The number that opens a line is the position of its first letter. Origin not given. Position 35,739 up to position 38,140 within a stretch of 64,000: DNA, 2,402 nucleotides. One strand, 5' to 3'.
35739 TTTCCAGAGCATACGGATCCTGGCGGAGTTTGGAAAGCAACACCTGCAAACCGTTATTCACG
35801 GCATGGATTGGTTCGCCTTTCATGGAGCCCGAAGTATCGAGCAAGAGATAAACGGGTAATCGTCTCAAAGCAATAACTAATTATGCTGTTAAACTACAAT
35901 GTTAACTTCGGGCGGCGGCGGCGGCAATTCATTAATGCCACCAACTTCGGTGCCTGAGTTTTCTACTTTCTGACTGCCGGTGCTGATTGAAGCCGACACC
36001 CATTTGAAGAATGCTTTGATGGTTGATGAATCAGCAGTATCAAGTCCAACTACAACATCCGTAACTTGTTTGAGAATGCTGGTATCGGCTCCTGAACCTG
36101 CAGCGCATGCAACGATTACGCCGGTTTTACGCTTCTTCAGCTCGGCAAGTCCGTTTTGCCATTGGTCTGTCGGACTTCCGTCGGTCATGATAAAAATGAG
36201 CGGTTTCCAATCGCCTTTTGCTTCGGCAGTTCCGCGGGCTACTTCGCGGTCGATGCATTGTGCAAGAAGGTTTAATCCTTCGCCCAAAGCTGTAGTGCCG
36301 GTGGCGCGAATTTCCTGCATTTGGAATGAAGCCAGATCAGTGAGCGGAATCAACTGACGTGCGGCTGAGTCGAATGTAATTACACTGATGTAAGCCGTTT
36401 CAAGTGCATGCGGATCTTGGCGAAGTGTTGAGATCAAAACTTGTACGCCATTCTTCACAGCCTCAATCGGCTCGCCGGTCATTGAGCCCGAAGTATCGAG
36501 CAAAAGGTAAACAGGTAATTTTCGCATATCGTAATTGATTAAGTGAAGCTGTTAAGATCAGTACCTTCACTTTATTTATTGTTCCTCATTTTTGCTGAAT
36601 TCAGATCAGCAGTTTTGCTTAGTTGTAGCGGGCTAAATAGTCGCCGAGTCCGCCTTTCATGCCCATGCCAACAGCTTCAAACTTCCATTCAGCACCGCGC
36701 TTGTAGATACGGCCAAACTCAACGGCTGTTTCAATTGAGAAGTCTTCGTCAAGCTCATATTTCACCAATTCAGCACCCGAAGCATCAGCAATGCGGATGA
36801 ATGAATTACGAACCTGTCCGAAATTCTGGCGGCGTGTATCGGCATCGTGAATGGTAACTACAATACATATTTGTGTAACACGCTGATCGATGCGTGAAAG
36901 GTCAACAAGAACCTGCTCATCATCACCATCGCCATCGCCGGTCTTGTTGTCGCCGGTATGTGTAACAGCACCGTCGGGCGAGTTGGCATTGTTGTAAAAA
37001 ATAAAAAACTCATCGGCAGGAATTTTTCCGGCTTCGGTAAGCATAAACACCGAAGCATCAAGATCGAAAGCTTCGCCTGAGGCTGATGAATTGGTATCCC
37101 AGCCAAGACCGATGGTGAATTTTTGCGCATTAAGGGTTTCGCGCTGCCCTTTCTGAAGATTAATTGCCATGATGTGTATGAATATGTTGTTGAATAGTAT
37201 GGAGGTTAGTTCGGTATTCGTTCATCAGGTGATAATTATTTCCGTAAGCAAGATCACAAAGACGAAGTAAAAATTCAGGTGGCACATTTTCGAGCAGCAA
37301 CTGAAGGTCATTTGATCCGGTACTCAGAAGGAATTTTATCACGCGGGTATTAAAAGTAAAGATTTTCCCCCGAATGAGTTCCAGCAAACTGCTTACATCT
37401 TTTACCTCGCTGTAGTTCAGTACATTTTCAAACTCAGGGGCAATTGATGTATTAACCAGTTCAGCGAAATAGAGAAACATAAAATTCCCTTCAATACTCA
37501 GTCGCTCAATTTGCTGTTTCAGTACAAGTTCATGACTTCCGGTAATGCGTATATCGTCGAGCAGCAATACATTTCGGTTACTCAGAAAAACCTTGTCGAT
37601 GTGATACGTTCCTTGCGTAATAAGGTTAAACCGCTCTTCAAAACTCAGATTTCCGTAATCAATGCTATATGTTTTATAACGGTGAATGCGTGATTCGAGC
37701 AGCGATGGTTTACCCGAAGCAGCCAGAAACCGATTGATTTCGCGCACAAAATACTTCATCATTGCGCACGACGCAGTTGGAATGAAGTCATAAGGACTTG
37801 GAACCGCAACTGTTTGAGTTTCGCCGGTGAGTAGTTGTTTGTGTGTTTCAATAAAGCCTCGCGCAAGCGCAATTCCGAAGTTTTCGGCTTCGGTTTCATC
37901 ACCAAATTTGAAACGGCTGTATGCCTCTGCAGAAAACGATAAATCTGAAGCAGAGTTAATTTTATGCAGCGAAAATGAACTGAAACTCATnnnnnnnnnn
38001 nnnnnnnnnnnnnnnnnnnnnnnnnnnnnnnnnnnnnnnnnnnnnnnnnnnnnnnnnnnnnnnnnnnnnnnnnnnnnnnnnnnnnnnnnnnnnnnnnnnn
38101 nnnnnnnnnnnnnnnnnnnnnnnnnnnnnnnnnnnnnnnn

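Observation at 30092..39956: Twelve-gene Ter-type stress-response/signalling operon combining a TerY-P triad, three TerD, TerC and a PRTase-HAD pair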

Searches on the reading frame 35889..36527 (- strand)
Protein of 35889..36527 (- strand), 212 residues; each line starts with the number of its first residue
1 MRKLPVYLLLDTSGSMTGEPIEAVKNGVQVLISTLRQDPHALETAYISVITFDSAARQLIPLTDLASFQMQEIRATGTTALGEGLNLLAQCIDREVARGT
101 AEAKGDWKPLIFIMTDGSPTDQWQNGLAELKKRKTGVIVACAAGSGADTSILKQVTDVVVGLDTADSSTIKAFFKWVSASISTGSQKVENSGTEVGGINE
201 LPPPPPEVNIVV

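Call 3: search_protein_families(library=pfam, proteins=[window:35889-36527:-], max_evalue=0.01)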
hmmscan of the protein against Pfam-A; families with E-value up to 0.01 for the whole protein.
window:35889-36527:- (212 aa): 4 families
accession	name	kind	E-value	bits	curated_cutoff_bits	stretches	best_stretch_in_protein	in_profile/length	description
PF00092.34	VWA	-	2.3e-14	54.5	23.8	1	6-155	2-150/174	von Willebrand factor type A domain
PF13519.12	VWA_2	-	6.8e-11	43.2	27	1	6-117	1-106/107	von Willebrand factor type A domain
PF13768.12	VWA_3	-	0.00021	21.8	27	1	6-157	3-147/155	von Willebrand factor type A domain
PF25106.1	VWA_4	-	0.00065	19.7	27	1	8-139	4-127/169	von Willebrand factor A domain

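Call 5: search_protein_families(library=padloc, proteins=[window:35889-36527:-], max_evalue=0.01)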
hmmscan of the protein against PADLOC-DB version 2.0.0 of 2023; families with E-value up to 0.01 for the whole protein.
window:35889-36527:- (212 aa): 0 families

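Call 6: search_protein_families(library=ncbifam, proteins=[window:35889-36527:-], max_evalue=0.01)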
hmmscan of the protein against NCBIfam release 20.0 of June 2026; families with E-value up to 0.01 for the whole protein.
window:35889-36527:- (212 aa): 3 families
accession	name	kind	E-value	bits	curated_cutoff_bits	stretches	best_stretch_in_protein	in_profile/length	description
TIGR02442.1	Cob-chelat-sub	hypoth_equivalog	1.6e-06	26.9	779.45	1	6-119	475-583/641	putative cobaltochelatase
TIGR03788.1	marine_srt_targ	equivalog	3.9e-06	25.6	551.65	1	7-118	275-380/629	marine proteobacterial sortase target protein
NF003711.0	PRK05325.2-3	equivalog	0.0088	15.3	388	0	8-124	198-296/369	hypothetical protein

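Call 40: search_dna_similar(query=window:35889-36527:-, collection=plasmids, mode=protein, max_rows=15, rows=spread)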
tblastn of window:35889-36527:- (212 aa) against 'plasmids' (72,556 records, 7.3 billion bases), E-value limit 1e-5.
Records with a match: 2334; places in all: 6841; records where one place covers at least 80% of the query: 2300.
Best place of each record, by identity: 60-80% 2236; <60% 98.
By first word of the organism name: Klebsiella 998; Escherichia 441; Enterobacter 354; Salmonella 350; Citrobacter 65; Raoultella 20; Leclercia 14; Pseudomonas 9; Rhizobium 8; Serratia 7; and 40 more.
By predicted mobility (MOB-suite, as given by PLSDB): conjugative 1574; non-mobilizable 713; mobilizable 47.
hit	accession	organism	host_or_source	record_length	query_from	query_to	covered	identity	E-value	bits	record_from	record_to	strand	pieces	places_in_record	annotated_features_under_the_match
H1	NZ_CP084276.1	Caballeronia grimmiae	Leptoglossus zonatus,Cell culture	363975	1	212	100%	72.2%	4e-94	306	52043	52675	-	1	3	VWA domain-containing protein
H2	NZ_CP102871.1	Klebsiella pneumoniae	animal,mixed culture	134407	1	212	100%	70.3%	4e-93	304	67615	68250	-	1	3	VWA domain-containing protein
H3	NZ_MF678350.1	Escherichia coli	Homo sapiens,Culture,secretion sample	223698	1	212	100%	70.3%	4e-93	304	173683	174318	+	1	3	VWA domain-containing protein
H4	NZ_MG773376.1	Escherichia coli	-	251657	1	212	100%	70.3%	4e-93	304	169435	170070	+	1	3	VWA domain-containing protein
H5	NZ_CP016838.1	Salmonella enterica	-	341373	1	212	100%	70.3%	4e-93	304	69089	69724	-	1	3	VWA domain-containing protein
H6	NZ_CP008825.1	Enterobacter cloacae ECNIH2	sink drain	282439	1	212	100%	69.8%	1e-92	302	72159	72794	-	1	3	VWA domain-containing protein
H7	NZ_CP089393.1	Klebsiella oxytoca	Homo sapiens,urine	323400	1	212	100%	69.8%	1e-92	302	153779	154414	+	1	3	VWA domain-containing protein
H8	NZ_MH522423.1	Salmonella enterica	Homo sapiens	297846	1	212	100%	69.8%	1e-92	302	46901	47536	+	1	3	VWA domain-containing protein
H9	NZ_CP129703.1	Klebsiella pneumoniae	Homo sapiens,whole organism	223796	1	212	100%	68.9%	1e-88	291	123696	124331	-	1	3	VWA domain-containing protein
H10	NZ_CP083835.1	Enterobacter asburiae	Homo sapiens,sputum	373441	1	212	100%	68.9%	1e-88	291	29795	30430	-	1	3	VWA domain-containing protein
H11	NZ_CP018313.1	Klebsiella pneumoniae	Homo sapiens,nose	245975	1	212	100%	68.9%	2e-88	290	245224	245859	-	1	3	VWA domain-containing protein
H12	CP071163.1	Klebsiella pneumoniae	Homo sapiens,pure culture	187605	1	212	100%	68.4%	4e-88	290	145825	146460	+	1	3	VWA domain-containing protein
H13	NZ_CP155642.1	Klebsiella pneumoniae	Broncho-alveolar ...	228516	1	212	100%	68.4%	4e-88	290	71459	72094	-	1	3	VWA domain-containing protein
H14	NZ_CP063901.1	Klebsiella quasipneumoniae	Human fecal samples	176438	1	207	98%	68.6%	6e-85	281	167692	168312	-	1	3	VWA domain-containing protein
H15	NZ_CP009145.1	Sinorhizobium meliloti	Medicago orbicularis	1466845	3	156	73%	25.0%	2e-8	61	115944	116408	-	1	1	none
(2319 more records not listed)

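Call 41: get_annotated_region(hit=H3, flank=14000)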
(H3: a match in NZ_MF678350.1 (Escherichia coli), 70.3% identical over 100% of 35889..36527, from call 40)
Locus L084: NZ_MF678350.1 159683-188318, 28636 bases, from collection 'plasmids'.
description: Escherichia coli strain WCHEC-LL123 plasmid pMCR1_WCHEC-LL123, complete sequence
organism: Escherichia coli (NCBI taxid 562)
taxonomy: Bacteria; Pseudomonadota; Gammaproteobacteria; Enterobacterales; Enterobacteriaceae; Escherichia; Escherichia coli
host: -; source: Homo sapiens,Culture,secretion sample; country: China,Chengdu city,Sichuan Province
typing (MOB-suite, as given by PLSDB): conjugative; replicon IncHI2A; relaxase MOBH; mating-pair formation MPF_F
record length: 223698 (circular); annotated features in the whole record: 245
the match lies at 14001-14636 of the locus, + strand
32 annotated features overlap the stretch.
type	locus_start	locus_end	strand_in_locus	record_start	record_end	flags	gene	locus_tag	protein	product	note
CDS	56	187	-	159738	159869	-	-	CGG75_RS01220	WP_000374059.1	hypothetical protein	-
CDS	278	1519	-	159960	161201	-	-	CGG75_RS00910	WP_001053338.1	VWA domain-containing protein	-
CDS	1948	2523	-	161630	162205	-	-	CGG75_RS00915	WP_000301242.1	TerD family protein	GO:0006950 - response to stress [Evidence IEA]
predicted_resistance_gene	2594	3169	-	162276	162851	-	terD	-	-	tellurium resistance membrane protein TerD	predicted by amrfinderplus; class TELLURIUM; identity 96.35%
CDS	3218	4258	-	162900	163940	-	terC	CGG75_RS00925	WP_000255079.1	tellurium resistance membrane protein TerC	-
CDS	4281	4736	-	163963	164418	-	-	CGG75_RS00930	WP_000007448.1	tellurite resistance TerB family protein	-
CDS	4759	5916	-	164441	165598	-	-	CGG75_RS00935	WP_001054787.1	TerD family protein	-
CDS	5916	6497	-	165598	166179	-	-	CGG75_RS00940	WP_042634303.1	TerD family protein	-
predicted_resistance_gene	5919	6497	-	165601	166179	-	terZ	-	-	tellurium resistance-associated protein TerZ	predicted by amrfinderplus; class TELLURIUM; identity 98.45%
CDS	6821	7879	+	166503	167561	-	-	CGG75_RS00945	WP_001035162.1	ATP-grasp domain-containing protein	-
CDS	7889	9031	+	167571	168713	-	-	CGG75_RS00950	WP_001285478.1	phosphoribosyltransferase domain-containing protein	-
CDS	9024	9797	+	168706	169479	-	-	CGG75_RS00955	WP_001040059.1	hypothetical protein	-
CDS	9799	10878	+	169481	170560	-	-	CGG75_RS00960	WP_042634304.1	cysteine protease StiP family protein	-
CDS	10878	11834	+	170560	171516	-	-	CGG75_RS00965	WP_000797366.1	HpcH/HpaI aldolase/citrate lyase family protein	-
CDS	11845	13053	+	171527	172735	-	-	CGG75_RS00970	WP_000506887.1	DUF4236 domain-containing protein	-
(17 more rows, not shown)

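Call 83: search_protein_families(library=ncbifam, proteins=[L084:3218-4258:-], max_evalue=0.001)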
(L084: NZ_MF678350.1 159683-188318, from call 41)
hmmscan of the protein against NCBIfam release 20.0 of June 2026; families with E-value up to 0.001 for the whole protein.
L084:3218-4258:- (346 aa): 3 families
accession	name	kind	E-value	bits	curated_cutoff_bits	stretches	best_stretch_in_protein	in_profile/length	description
TIGR03718.1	R_switched_Alx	subfamily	1.1e-107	360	246.4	1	10-336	3-301/303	TerC/Alx family metal homeostasis membrane protein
TIGR03716.1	R_switched_YkoY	subfamily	4.6e-20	72.2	138.5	1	77-320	7-200/220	integral membrane protein, YkoY family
TIGR03717.1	R_switched_YjbE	subfamily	4.6e-11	42.8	134.8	1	78-296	8-171/176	YjbE family putative metal transport protein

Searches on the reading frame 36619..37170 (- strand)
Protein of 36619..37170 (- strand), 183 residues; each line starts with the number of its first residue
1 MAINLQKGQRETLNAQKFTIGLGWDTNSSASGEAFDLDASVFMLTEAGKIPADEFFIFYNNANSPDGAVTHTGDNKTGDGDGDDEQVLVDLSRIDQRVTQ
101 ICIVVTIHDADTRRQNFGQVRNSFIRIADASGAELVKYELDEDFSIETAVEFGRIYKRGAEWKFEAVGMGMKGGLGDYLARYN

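Call 3: search_protein_families(library=pfam, proteins=[window:36619-37170:-], max_evalue=0.01)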
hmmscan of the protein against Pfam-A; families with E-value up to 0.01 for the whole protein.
window:36619-37170:- (183 aa): 1 family
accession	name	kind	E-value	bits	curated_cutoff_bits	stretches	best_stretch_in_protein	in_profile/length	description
PF02342.23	TerD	-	2.1e-71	239.7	25.3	1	1-182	1-187/187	TerD domain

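Call 5: search_protein_families(library=padloc, proteins=[window:36619-37170:-], max_evalue=0.01)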
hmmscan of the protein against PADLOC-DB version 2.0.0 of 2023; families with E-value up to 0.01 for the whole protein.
window:36619-37170:- (183 aa): 0 families

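Call 6: search_protein_families(library=ncbifam, proteins=[window:36619-37170:-], max_evalue=0.01)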
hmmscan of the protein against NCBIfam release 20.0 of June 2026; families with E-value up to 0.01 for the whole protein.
window:36619-37170:- (183 aa): 0 families

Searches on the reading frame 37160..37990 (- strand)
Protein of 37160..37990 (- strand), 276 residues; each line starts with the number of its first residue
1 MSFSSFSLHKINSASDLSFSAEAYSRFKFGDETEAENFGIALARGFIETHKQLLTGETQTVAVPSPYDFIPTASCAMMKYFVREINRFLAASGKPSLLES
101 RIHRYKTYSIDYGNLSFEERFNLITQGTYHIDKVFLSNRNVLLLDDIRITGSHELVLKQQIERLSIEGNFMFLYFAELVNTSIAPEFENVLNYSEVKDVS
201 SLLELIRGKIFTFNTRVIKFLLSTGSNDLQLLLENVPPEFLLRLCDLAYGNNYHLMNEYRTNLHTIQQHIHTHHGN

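Call 3: search_protein_families(library=pfam, proteins=[window:37160-37990:-], max_evalue=0.01)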
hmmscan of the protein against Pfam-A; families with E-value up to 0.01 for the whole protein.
window:37160-37990:- (276 aa): 1 family
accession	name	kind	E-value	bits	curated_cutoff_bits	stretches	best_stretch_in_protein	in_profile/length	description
PF15610.12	PRTase_3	-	1.5e-72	244.6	28.7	1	5-265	4-263/264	PRTase ComF-like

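Call 5: search_protein_families(library=padloc, proteins=[window:37160-37990:-], max_evalue=0.01)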
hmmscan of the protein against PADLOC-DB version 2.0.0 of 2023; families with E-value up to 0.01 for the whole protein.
window:37160-37990:- (276 aa): 1 family
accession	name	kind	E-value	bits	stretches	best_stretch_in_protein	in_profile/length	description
PDLC03962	ShosT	-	0.008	14.1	1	127-187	154-222/237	-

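Call 6: search_protein_families(library=ncbifam, proteins=[window:37160-37990:-], max_evalue=0.01)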
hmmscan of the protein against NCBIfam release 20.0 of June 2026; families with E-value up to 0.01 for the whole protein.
window:37160-37990:- (276 aa): 0 families

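Call 79: search_solved_structures(query=A7, max_evalue=1, show_alignments=2)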
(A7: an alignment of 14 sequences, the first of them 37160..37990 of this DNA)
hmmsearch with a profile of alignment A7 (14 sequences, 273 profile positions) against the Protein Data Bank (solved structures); distinct sequences matched with E-value up to 1: 0.
